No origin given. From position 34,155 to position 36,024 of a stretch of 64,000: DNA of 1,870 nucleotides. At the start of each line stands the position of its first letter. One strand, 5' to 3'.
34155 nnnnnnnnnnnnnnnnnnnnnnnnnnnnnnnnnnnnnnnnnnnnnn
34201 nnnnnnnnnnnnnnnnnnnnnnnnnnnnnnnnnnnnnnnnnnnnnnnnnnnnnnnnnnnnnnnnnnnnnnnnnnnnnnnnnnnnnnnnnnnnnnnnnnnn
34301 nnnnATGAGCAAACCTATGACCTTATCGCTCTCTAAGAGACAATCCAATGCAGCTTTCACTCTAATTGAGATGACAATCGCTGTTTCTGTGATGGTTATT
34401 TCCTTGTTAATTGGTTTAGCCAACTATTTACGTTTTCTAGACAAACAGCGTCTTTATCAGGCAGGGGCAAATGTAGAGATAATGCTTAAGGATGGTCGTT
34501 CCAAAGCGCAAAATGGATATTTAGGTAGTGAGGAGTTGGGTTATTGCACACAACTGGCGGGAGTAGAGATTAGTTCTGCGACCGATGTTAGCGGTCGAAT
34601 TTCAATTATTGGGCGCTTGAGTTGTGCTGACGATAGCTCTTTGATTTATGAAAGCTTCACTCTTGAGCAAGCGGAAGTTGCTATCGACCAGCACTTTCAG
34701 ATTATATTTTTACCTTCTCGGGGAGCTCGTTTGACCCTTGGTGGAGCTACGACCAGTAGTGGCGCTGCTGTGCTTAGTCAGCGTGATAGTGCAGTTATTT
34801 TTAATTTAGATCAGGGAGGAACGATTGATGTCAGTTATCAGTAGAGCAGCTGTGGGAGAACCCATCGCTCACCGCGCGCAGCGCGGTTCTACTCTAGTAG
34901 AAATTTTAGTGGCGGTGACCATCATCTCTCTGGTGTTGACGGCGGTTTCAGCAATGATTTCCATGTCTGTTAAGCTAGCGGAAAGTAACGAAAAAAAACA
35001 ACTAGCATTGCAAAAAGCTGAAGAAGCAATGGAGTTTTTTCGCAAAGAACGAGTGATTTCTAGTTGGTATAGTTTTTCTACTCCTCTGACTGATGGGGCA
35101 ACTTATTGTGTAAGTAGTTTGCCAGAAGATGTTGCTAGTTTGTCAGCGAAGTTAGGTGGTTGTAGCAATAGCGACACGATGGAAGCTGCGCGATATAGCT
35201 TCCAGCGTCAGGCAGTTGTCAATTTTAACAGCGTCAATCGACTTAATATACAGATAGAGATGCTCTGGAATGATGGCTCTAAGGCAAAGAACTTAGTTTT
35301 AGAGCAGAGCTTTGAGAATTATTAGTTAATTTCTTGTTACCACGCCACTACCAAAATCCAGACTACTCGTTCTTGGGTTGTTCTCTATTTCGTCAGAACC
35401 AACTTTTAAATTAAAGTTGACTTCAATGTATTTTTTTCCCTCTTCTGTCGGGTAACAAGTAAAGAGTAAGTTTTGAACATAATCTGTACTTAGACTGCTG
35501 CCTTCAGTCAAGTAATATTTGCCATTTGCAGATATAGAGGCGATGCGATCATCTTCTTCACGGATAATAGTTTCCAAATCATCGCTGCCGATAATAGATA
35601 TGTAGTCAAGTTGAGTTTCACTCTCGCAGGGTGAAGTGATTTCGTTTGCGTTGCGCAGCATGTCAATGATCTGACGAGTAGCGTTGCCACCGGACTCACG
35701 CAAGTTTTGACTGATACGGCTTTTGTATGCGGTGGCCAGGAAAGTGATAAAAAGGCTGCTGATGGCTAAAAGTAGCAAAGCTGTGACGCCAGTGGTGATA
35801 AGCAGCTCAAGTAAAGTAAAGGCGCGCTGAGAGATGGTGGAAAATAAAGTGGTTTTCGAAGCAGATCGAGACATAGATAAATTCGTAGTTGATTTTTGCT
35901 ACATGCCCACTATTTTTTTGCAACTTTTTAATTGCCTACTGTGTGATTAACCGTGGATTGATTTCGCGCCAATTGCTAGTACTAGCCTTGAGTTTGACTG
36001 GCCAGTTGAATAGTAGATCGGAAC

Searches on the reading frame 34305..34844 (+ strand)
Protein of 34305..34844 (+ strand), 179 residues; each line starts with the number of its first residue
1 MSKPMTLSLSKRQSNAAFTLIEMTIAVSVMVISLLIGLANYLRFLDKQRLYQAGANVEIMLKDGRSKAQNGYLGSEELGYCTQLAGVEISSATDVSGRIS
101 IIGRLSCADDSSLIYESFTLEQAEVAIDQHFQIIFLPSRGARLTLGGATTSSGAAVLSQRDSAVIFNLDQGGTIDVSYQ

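Call 4: search_protein_families(library=pfam, proteins=[window:34305-34844:+], max_evalue=0.1)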
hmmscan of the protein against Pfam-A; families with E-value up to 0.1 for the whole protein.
window:34305-34844:+ (179 aa): 1 family
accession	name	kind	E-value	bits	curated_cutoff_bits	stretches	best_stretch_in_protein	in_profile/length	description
PF07963.17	N_methyl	-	0.00047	20.1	21.2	1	14-36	3-25/27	Prokaryotic N-terminal methylation motif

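Call 5: search_protein_families(library=ncbifam, proteins=[window:34305-34844:+], max_evalue=0.1)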
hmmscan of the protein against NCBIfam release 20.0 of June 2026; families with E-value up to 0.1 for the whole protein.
window:34305-34844:+ (179 aa): 6 families
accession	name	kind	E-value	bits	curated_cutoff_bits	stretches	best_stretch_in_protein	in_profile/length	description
NF007800.0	PRK10506.1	equivalog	1.2e-05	25.2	158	1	13-69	6-62/163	prepilin peptidase-dependent protein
NF041775.1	typeIV_PilA_Myxo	equivalog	0.002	18.1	400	1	14-61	9-56/214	type IV pilin protein PilA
TIGR02532.1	IV_pilin_GFxxxE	domain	0.0046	16.8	16.3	1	16-38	2-24/24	prepilin-type N-terminal cleavage/methylation domain-containing protein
NF007862.0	PRK10574.1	equivalog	0.032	14.3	138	1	15-50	4-39/145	prepilin peptidase-dependent pilin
NF040999.1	pilin_ComGC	equivalog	0.037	14.2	75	1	16-38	2-24/84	competence type IV pilus major pilin ComGC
NF040982.1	ComGD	equivalog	0.082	13.3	70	0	16-39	2-24/139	competence type IV pilus minor pilin ComGD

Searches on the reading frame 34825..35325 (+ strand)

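Call 4: search_protein_families(library=pfam, proteins=[window:34825-35325:+], max_evalue=0.1)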
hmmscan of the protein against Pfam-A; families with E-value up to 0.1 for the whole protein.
window:34825-35325:+ (166 aa): 3 families
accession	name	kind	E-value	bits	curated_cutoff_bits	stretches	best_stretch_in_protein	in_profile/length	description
PF07963.17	N_methyl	-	2.7e-07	30.3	21.2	1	17-41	2-26/27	Prokaryotic N-terminal methylation motif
PF14341.11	PilX_N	-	0.0085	16.5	25.5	1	20-66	1-47/51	PilX N-terminal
PF15879.10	MWFE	-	0.042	14.6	27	1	25-69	2-46/55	NADH-ubiquinone oxidoreductase MWFE subunit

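Call 5: search_protein_families(library=ncbifam, proteins=[window:34825-35325:+], max_evalue=0.1)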
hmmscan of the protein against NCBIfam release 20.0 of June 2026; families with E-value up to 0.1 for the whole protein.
window:34825-35325:+ (166 aa): 16 families
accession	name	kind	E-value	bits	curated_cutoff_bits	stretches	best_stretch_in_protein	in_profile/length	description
TIGR02523.1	type_IV_pilV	equivalog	2.7e-07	31.1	52.2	1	19-85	1-67/139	type IV pilus modification protein PilV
NF041013.1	T4P_ComGE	equivalog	2.3e-05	24.4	49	1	19-70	3-54/83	competence type IV pilus minor pilin ComGE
TIGR01707.1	gspI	equivalog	0.00057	20.3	44.35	1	21-69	1-49/101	type II secretion system minor pseudopilin GspI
TIGR02532.1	IV_pilin_GFxxxE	domain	0.00061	19.5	16.3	1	20-41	2-23/24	prepilin-type N-terminal cleavage/methylation domain-containing protein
TIGR02599.1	TIGR02599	subfamily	0.00064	19.1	256.5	1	23-70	3-50/361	Verru_Chthon cassette protein C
TIGR01708.2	typeII_sec_gspH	equivalog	0.0014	18.6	80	1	19-61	1-39/169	type II secretion system minor pseudopilin GspH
NF007660.0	PRK10332.1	equivalog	0.0024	18.4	86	1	17-62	6-52/107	prepilin-type N-terminal cleavage/methylation domain-containing protein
NF041002.1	pilin_ComGF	equivalog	0.0028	17.9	80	1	20-57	2-39/139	competence type IV pilus minor pilin ComGF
NF007800.0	PRK10506.1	equivalog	0.0042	16.9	158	1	16-82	5-64/163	prepilin peptidase-dependent protein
NF038304.1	EPS_HpsC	equivalog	0.0049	16.5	200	1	16-67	17-68/318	hormogonium polysaccharide secretion pseudopilin HpsC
NF007848.0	PRK10557.1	equivalog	0.0076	15.6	120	1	16-64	7-54/192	prepilin peptidase-dependent protein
TIGR01710.1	typeII_sec_gspG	equivalog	0.01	15.9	88.85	1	20-75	1-55/134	type II secretion system major pseudopilin GspG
NF047828.1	T3SSXpsI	equivalog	0.013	15.5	150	1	19-58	1-41/132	type II secretion system protein XpsI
NF038303.1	EPS_HpsB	equivalog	0.062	13.3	150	1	19-50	2-33/211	hormogonium polysaccharide secretion pseudopilin HpsB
TIGR01711.1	gspJ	equivalog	0.084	12.7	64.85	1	20-70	1-51/192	type II secretion system minor pseudopilin GspJ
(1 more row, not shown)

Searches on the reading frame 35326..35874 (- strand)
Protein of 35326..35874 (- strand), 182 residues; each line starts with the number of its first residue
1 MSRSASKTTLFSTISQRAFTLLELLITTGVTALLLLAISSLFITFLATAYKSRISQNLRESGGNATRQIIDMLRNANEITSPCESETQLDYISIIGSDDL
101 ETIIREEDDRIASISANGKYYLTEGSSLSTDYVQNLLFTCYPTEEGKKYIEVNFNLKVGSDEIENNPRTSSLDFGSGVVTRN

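Call 4: search_protein_families(library=pfam, proteins=[window:35326-35874:-], max_evalue=0.1)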
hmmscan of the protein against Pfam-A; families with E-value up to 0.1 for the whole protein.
window:35326-35874:- (182 aa): 1 family
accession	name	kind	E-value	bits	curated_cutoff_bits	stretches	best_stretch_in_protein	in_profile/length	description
PF07963.17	N_methyl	-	0.00032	20.6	21.2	1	15-38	3-26/27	Prokaryotic N-terminal methylation motif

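Call 5: search_protein_families(library=ncbifam, proteins=[window:35326-35874:-], max_evalue=0.1)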
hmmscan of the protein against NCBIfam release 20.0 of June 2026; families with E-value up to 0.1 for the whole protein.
window:35326-35874:- (182 aa): 5 families
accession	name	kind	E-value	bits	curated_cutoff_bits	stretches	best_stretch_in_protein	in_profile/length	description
NF038303.1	EPS_HpsB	equivalog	0.00065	19.7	150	1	16-87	2-68/211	hormogonium polysaccharide secretion pseudopilin HpsB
NF040982.1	ComGD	equivalog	0.0056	17.1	70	1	16-46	1-31/139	competence type IV pilus minor pilin ComGD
TIGR02532.1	IV_pilin_GFxxxE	domain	0.0057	16.5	16.3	1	16-38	1-23/24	prepilin-type N-terminal cleavage/methylation domain-containing protein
NF007848.0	PRK10557.1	equivalog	0.029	13.7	120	1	13-68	7-62/192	prepilin peptidase-dependent protein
NF041002.1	pilin_ComGF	equivalog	0.061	13.5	80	1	16-49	1-34/139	competence type IV pilus minor pilin ComGF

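Call 66: search_solved_structures(query=A2, max_evalue=10)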
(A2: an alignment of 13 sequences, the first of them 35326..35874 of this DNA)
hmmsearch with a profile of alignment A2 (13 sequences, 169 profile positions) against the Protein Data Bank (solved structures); distinct sequences matched with E-value up to 10: 5.
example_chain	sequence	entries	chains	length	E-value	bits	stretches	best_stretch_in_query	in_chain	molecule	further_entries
7tgg_A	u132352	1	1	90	0.0054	19.7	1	2-48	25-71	Geopilin domain 1 protein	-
9egp_A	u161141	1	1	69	0.035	17.1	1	2-50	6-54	Geopilin domain 1 protein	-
2m7g_A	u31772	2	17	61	0.14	15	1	7-48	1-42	Geopilin domain 1 protein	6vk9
8pfb_G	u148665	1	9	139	0.16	14.9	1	7-104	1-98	Type IV pilin PilE1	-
9lab_B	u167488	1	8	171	0.68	12.9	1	1-40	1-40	MSHA major pilin subunit MshA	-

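Call 69: find_homologous_proteins(query=window:35326-35874:-, max_evalue=0.00001)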
Query window:35326-35874:- (182 aa): 57 proteins with E <= 0.00001 among 262 candidates.
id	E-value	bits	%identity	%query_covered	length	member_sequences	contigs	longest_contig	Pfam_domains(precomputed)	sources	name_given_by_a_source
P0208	1.6e-108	378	100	100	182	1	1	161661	-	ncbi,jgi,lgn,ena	-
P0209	3.1e-84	299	83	92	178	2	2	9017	PF07963.18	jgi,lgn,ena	-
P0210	1.9e-82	293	80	92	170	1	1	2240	PF07963.18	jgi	jgi:prepilin-type N-terminal cleavage/methylation domain-containing protein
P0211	1.9e-76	273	77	92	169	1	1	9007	PF07963.18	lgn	-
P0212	5.1e-76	272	78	92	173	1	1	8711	PF07963.18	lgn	-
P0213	3.5e-69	250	71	95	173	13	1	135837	PF07963.18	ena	-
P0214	5.9e-69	249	72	92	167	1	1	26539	-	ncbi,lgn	-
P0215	2.9e-68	247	71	92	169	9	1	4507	PF07963.18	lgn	-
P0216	3.1e-68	247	71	92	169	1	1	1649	PF07963.18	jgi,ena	-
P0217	1.0e-67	245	71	92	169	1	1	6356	PF07963.18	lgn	-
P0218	1.5e-67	245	69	92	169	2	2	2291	PF07963.18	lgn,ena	-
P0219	9.4e-66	239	69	92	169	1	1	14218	PF07963.18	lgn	-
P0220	2.0e-65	238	68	92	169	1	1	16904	PF07963.18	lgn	-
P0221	4.3e-65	236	66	92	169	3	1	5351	PF07963.18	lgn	-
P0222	1.1e-64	235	64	92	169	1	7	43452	PF07963.18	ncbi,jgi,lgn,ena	jgi:prepilin-type N-terminal cleavage/methylation domain-containing protein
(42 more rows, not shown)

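Call 70: find_encoding_contigs(protein=P0211, flank=3000, max_places=1)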
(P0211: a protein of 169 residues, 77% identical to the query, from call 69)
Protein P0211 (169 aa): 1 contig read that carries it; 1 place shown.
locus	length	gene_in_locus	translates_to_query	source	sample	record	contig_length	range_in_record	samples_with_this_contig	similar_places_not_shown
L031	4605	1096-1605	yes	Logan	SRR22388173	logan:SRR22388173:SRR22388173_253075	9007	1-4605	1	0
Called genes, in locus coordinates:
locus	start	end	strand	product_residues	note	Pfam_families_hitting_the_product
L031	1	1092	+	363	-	?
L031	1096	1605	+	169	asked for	PF07963:N_methyl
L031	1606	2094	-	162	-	-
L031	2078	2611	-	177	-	PF07963:N_methyl (weak)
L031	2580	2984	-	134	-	-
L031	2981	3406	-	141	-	PF07963:N_methyl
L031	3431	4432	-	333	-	-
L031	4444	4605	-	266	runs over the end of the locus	PF06750:A24_N_bact, PF01478:Peptidase_A24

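Call 71: find_encoding_contigs(protein=P0212, flank=3000, max_places=1)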
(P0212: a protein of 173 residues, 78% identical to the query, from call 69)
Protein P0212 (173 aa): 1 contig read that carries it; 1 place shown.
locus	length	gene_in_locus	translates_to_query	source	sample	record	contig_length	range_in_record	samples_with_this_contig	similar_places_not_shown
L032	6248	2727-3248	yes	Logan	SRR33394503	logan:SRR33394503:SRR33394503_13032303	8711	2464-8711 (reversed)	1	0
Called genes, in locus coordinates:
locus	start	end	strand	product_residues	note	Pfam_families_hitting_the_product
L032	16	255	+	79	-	-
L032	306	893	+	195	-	-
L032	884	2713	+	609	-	-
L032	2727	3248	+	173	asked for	PF07963:N_methyl (weak)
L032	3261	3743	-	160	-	PF07963:N_methyl (weak)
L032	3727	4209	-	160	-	-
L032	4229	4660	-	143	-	-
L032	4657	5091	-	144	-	PF07963:N_methyl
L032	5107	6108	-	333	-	-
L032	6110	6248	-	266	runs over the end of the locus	PF06750:A24_N_bact, PF01478:Peptidase_A24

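Call 72: find_encoding_contigs(protein=P0210, flank=3000, max_places=1)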
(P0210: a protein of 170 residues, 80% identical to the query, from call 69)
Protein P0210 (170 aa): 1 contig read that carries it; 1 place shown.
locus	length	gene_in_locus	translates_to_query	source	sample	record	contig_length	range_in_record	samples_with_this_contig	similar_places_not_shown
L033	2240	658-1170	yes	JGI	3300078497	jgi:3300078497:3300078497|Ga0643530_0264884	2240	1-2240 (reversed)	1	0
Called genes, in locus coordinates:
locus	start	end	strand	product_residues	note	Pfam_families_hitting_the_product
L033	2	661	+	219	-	?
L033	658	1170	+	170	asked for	PF07963:N_methyl (weak)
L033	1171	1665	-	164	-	PF07963:N_methyl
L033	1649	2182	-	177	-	PF07963:N_methyl (weak)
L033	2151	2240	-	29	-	?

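Call 83: predict_structure(alignment_id=A4)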
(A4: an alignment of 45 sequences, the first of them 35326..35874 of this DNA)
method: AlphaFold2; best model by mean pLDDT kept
length: 182 residues; sequences in the alignment: 45
mean_pLDDT: 86.2   pTM: 0.72
mean pLDDT of the five models: 86.2, 86.0, 86.0, 83.7, 81.1
residues with pLDDT >= 90: 104; 70-90: 50; 50-70: 27; < 50: 1
segments of 3 or more residues with pLDDT < 50: none
pLDDT, mean of each block of 10 residues (from residue 1): 61 65 92 97 90 90 94 92 89 94 96 95 87 93 89 90 69 78 53
secondary structure, 60 per line:
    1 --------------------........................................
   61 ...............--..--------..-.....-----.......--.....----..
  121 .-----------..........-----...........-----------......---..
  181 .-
elements in order: H21-75 E91-95 E101-107 E110-114 E119-121 E133-142 E148-158 E170-175 E179-181
